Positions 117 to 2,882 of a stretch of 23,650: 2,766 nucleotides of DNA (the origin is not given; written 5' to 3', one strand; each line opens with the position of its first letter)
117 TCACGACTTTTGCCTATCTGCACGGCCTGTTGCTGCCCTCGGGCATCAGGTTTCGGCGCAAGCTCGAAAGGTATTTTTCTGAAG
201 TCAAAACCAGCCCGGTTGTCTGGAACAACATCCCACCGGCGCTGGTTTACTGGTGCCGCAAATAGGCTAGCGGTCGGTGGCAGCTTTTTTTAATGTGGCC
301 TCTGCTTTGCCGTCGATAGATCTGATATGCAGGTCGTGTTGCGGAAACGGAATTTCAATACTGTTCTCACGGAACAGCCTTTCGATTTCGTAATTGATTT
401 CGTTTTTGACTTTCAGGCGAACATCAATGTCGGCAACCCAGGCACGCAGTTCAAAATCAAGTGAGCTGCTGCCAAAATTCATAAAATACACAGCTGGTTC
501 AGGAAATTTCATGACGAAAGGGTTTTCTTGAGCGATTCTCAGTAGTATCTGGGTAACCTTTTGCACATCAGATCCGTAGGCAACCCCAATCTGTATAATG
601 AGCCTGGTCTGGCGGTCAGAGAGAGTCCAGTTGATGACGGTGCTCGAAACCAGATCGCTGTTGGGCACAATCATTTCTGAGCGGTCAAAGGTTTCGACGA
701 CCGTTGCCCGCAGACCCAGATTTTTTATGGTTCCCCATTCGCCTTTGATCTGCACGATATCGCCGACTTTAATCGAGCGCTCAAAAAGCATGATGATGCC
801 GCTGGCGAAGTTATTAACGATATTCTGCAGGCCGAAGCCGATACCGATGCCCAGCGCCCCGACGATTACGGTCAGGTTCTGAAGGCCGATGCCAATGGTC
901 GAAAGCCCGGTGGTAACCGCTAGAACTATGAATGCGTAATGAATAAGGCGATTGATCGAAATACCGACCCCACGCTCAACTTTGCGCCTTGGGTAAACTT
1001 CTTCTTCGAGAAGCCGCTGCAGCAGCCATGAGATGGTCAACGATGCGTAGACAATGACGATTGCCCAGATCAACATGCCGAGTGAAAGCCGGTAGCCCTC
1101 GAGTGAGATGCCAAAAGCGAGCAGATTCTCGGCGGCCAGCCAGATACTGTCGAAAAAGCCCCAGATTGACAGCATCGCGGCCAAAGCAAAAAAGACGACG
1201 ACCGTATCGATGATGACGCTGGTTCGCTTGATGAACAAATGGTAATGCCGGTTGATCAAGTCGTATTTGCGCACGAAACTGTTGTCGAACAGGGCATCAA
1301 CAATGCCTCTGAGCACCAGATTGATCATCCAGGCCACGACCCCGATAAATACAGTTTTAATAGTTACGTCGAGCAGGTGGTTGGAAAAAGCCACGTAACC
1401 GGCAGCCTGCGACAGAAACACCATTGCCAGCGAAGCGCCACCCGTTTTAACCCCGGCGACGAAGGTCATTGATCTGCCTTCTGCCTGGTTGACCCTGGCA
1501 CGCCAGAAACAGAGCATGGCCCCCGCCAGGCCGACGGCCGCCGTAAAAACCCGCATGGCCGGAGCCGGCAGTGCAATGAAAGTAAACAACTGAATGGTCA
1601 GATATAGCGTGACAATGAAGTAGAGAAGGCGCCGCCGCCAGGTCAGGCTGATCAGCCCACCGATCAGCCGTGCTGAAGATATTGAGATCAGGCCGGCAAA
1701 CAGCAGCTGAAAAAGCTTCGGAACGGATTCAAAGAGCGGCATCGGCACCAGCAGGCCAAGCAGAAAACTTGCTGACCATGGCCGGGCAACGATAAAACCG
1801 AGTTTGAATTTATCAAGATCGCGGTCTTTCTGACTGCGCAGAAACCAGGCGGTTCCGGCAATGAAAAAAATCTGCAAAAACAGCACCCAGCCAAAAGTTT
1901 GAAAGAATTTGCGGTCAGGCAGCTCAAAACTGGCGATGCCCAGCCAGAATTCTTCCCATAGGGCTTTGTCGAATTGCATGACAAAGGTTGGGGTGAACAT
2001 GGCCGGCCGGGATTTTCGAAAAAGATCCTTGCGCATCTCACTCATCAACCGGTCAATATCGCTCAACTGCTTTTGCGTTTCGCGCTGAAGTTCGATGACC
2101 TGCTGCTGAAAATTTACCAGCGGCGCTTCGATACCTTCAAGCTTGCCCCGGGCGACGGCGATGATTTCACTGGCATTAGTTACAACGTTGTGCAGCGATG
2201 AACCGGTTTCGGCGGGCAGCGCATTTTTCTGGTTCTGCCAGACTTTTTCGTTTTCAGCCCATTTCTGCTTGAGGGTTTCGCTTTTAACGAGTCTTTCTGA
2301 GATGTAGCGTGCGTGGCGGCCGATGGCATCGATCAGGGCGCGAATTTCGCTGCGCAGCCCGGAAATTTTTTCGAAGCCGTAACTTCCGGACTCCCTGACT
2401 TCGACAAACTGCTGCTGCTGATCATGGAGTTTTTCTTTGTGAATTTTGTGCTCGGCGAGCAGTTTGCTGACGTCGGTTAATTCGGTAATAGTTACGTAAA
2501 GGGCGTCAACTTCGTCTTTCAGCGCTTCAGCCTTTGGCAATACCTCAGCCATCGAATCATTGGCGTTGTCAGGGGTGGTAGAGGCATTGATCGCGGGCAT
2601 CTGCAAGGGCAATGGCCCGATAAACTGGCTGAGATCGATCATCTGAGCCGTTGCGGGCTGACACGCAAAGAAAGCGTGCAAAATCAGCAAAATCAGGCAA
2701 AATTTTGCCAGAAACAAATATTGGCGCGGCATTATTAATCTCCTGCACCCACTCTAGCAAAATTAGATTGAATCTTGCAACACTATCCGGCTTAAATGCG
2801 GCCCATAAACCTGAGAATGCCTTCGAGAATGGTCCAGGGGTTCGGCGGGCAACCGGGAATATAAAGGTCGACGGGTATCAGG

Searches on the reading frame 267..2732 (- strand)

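Call 26: search_protein_families(library=pfam, proteins=[window:267-2732:-], max_evalue=0.01)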
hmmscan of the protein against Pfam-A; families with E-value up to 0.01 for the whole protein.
window:267-2732:- (821 aa): 4 families
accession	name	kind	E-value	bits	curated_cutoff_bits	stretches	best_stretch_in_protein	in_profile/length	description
PF21082.3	MS_channel_3rd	-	5.8e-23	81.6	21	1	713-794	3-88/88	Mechanosensitive ion channel MscS, C-terminal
PF00924.24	MS_channel_2nd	-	2.4e-21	76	20.2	1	637-703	1-67/68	Mechanosensitive ion channel, beta-domain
PF25392.1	MS_channel_TM1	-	0.00079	19.8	27.1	1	457-529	2-76/79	Mechanosensitive ion channel, transmembrane helix 1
PF21088.3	MS_channel_1st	-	0.0012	19.3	23.1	1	597-636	3-42/42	Mechanosensitive ion channel, transmembrane helices 2/3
